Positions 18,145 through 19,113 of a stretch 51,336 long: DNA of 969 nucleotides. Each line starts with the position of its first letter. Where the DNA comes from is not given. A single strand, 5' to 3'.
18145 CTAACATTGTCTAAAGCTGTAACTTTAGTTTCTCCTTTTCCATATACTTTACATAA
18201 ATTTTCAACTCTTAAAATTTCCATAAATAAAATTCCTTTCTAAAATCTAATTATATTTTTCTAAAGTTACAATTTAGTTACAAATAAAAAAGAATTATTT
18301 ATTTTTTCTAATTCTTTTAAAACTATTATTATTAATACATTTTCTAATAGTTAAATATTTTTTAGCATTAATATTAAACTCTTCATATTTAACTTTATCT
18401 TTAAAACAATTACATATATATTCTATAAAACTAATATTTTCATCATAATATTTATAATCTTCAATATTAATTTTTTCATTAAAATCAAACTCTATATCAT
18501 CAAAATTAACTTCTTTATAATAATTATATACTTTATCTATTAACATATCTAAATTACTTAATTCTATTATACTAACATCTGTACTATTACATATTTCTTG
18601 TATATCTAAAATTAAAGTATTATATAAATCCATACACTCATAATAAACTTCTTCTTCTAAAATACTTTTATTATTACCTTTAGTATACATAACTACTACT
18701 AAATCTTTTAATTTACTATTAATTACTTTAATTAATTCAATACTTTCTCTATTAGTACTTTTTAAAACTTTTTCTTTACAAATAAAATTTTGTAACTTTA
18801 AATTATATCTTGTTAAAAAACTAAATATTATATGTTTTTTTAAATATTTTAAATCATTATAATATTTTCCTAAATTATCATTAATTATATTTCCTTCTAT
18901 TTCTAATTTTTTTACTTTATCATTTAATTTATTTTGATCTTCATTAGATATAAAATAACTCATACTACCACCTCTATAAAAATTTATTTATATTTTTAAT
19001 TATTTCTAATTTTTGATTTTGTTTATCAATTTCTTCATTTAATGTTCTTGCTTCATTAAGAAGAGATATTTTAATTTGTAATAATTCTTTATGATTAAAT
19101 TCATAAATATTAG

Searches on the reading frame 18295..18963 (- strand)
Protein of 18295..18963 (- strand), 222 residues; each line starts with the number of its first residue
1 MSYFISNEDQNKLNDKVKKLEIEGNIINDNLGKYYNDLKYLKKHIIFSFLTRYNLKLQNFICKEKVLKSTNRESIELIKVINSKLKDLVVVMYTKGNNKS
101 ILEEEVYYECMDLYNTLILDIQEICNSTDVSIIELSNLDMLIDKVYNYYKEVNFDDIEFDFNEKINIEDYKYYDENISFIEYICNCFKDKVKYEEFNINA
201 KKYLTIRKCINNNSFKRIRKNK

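Call 39: find_encoding_contigs(protein=window:18295-18963:-, flank=6000, max_places=10)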
Protein window:18295-18963:- (222 aa): 4 contigs read that carry it; 4 places shown.
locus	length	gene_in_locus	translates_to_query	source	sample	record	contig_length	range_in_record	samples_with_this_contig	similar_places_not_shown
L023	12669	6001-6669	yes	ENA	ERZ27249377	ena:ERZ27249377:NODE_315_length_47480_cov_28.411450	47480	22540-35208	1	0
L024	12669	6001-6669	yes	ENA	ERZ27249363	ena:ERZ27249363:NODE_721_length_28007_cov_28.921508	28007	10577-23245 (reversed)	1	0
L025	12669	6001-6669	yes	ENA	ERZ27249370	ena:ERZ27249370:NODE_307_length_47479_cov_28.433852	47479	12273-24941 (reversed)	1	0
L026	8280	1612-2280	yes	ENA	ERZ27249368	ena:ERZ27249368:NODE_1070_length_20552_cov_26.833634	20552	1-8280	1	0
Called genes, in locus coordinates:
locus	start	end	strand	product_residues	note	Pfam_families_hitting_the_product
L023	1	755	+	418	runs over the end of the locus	PF00275:EPSP_synthase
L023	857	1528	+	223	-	-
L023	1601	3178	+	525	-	-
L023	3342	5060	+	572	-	-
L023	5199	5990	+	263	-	-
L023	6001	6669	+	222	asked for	-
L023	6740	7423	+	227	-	PF02463:SMC_N (faint), PF00005:ABC_tran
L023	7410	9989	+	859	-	PF12704:MacB_PCD (weak), PF02687:FtsX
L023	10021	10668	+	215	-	PF00072:Response_reg, PF00486:Trans_reg_C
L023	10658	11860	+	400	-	PF00512:HisKA, PF02518:HATPase_c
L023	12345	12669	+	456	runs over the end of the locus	-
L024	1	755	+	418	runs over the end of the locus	PF00275:EPSP_synthase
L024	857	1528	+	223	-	-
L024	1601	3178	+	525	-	-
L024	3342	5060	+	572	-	-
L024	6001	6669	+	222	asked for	-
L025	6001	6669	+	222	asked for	-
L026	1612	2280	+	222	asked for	-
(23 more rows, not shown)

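Call 52: search_protein_families(library=pfam, proteins=[window:18295-18963:-], max_evalue=0.001)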
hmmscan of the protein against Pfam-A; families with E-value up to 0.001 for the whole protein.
window:18295-18963:- (222 aa): 0 families
